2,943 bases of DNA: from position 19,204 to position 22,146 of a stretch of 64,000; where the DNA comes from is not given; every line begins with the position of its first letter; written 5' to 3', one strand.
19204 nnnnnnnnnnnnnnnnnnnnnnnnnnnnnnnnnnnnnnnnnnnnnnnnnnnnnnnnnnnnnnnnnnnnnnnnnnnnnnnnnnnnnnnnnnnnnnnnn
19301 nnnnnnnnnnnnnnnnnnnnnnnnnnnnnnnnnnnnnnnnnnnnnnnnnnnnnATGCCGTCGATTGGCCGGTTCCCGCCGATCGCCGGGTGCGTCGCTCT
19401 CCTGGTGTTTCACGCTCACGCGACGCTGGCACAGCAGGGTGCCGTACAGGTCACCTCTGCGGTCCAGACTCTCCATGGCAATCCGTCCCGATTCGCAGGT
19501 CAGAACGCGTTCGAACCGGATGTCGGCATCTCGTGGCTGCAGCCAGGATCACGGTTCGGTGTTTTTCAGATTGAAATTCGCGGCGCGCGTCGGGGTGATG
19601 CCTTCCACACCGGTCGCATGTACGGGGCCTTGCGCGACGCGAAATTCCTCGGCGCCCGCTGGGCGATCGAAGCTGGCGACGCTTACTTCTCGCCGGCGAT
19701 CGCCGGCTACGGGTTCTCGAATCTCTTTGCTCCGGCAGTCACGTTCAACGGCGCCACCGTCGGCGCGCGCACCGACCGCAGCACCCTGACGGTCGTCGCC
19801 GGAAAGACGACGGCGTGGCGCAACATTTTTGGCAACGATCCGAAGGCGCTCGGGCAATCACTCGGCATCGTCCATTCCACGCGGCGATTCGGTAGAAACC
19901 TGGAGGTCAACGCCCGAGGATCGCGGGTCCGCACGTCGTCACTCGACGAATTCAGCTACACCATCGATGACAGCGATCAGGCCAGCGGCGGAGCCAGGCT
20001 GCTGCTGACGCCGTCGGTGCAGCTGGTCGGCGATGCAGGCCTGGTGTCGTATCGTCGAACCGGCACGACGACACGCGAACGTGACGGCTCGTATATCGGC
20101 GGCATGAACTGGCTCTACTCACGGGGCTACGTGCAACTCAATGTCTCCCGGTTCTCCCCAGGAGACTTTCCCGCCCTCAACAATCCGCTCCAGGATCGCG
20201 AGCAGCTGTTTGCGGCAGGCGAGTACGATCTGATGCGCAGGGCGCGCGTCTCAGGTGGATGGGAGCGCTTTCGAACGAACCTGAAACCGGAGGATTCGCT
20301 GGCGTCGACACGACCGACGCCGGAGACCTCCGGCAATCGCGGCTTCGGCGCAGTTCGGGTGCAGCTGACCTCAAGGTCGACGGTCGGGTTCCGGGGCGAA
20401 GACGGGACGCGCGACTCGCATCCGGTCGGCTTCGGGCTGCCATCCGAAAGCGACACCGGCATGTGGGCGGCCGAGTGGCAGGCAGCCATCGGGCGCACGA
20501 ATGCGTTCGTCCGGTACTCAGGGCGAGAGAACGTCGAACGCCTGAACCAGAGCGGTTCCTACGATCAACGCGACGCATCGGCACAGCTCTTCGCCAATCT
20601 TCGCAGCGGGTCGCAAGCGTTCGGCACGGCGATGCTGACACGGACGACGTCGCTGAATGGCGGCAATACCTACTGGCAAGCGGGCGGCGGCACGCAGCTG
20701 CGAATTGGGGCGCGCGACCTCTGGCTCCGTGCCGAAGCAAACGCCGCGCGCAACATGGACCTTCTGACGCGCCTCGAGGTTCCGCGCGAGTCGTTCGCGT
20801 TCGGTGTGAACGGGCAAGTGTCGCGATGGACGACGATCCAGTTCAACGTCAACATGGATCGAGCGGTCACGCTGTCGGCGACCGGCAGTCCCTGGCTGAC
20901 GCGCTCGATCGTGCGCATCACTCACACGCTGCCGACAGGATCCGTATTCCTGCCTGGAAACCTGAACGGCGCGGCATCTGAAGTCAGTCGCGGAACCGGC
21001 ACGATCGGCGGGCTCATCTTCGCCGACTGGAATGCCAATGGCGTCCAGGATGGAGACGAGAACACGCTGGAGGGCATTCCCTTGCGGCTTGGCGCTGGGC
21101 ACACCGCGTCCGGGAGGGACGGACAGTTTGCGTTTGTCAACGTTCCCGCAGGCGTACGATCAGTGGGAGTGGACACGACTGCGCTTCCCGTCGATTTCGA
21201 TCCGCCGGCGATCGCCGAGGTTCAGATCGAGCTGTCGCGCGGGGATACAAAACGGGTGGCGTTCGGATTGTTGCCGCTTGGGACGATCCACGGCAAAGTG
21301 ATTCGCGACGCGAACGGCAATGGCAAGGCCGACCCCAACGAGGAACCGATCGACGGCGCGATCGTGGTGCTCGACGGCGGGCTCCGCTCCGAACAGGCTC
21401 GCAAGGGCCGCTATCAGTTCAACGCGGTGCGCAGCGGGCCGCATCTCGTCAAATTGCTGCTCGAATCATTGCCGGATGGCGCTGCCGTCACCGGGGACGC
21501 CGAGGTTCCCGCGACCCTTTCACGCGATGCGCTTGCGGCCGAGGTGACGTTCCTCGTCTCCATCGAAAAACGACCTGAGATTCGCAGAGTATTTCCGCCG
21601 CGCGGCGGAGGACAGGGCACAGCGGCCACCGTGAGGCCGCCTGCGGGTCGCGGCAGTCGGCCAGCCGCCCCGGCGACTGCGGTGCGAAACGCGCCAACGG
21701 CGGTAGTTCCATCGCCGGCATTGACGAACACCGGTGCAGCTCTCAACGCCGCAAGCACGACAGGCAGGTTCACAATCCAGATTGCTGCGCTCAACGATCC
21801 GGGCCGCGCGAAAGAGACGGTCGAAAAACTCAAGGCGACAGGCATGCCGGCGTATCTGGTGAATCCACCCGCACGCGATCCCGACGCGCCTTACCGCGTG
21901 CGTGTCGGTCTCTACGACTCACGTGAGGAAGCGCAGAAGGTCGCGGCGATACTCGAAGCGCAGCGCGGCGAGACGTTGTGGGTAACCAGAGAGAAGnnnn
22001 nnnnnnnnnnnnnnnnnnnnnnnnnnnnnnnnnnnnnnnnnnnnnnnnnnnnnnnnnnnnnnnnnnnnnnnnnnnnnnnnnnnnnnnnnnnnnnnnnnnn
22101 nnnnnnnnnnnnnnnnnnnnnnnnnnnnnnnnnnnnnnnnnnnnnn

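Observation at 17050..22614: Candidate non-canonical chaperone-usher-type surface-fibre locus: four Cys-free paralogous subunits, a PapD-like chaperone and a SPOR-tailed OM barrel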

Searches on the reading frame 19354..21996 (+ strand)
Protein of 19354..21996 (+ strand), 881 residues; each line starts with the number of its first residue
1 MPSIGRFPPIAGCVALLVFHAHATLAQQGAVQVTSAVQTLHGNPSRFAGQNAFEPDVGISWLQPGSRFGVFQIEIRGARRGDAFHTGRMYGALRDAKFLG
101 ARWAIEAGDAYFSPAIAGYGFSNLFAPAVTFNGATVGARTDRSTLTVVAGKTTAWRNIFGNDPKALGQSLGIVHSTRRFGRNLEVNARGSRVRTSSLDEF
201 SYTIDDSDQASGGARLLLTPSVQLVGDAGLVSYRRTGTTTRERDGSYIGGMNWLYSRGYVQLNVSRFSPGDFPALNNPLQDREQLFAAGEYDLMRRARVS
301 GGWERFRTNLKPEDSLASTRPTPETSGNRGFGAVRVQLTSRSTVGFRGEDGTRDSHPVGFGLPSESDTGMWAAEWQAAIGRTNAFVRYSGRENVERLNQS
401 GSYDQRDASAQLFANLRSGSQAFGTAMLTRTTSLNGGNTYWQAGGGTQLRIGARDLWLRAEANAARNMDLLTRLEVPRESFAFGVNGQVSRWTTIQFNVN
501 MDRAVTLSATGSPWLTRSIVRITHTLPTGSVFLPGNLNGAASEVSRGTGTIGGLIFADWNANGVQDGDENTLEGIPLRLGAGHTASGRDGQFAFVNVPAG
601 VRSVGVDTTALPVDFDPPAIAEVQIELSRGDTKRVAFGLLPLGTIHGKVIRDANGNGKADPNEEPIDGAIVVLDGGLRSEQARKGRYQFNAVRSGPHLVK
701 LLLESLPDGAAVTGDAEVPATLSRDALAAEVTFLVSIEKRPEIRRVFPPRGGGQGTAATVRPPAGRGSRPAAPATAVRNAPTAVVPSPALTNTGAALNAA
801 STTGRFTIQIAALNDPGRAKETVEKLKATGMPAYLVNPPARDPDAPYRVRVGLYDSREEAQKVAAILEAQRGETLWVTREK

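Call 3: search_protein_families(library=pfam, max_evalue=1, proteins=[window:19354-21996:+])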
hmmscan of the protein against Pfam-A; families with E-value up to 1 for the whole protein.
window:19354-21996:+ (881 aa): 3 families
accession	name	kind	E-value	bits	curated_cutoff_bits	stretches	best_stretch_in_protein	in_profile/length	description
PF05036.18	SPOR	-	4.1e-13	49.9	21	1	803-872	2-69/76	SPOR domain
PF17210.9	SdrD_B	-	1.8e-12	47.8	29.7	2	550-608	2-66/112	SdrD B-like domain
PF13620.12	CarboxypepD_reg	-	0.0015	19.3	32.3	0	660-700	8-53/82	Carboxypeptidase regulatory-like domain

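Call 4: search_protein_families(library=ncbifam, max_evalue=1, proteins=[window:19354-21996:+])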
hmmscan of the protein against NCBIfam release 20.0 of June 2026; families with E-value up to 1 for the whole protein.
window:19354-21996:+ (881 aa): 2 families
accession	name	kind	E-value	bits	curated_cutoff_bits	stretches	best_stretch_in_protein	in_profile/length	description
NF007953.1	PRK10672.1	equivalog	2.3e-07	30.7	201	1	755-874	244-355/362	endolytic peptidoglycan transglycosylase RlpA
NF052345.1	S_layer_anammox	exception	0.0057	14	1400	1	534-642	1298-1394/1596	Kustd1514 family S-layer glycoprotein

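Call 8: find_homologous_proteins(query=window:19354-21996:+)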
Query window:19354-21996:+ (881 aa): 299 proteins with E <= 0.001 among 8000 candidates; the best 120 are listed.
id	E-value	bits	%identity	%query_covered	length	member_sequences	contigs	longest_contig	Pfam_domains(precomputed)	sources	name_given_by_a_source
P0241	0.0e+0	1926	97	100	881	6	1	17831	PF05036.19,PF17210.10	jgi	jgi:cell division septation protein DedD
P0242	0.0e+0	1775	90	100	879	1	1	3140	PF05036.19,PF17210.10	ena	-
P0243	0.0e+0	1691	85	100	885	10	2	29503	PF05036.19,PF17210.10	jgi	-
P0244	0.0e+0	1640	83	100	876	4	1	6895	PF05036.19,PF17210.10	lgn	-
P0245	0.0e+0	1606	82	100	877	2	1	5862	PF05036.19,PF17210.10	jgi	jgi:cell division septation protein DedD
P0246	0.0e+0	1540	78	100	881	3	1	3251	PF05036.19,PF17210.10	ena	-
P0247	0.0e+0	1533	78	99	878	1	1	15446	PF05036.19,PF17210.10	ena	-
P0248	0.0e+0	1521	77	100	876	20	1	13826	PF05036.19,PF17210.10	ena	-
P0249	0.0e+0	1502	76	100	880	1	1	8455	PF05036.19,PF17210.10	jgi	jgi:hypothetical protein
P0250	0.0e+0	1458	73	100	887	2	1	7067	PF05036.19,PF17210.10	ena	-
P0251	0.0e+0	1441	72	100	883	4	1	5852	PF05036.19,PF17210.10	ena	-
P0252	0.0e+0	1437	71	100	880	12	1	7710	PF05036.19,PF17210.10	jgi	-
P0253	0.0e+0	1437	73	100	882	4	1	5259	PF05036.19,PF17210.10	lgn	-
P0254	0.0e+0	1434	72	100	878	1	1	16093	PF05036.19,PF17210.10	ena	-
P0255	0.0e+0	1433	72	100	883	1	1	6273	PF05036.19,PF17210.10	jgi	-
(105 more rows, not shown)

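Call 37: search_solved_structures(query=A5, max_evalue=10, show_alignments=0)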
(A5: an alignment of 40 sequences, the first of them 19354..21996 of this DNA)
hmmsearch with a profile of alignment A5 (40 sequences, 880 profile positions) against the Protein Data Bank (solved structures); distinct sequences matched with E-value up to 10: 8.
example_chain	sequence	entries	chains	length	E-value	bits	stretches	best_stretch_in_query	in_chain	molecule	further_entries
10ps_A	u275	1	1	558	1.4e-06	29.9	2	551-605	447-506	Serine-aspartate repeat-containing protein D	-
6ztg_A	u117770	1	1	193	1.1e-05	27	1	759-867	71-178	Cell division protein DedD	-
1x60_A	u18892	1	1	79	0.00058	21.3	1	798-867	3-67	Sporulation-specific N-acetylmuramoyl-L-alanine amidase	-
8vdk_A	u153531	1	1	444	0.037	15.3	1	517-610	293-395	Serine-aspartate repeat-containing protein D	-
6i05_A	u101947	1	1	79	0.53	11.5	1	807-867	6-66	Endolytic peptidoglycan transglycosylase RlpA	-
6i09_A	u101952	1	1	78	0.59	11.3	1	807-867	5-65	Endolytic peptidoglycan transglycosylase RlpA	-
6i0a_A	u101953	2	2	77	0.63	11.3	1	807-867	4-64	Endolytic peptidoglycan transglycosylase RlpA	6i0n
2lfv_A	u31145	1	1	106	0.76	11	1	793-873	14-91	Protein damX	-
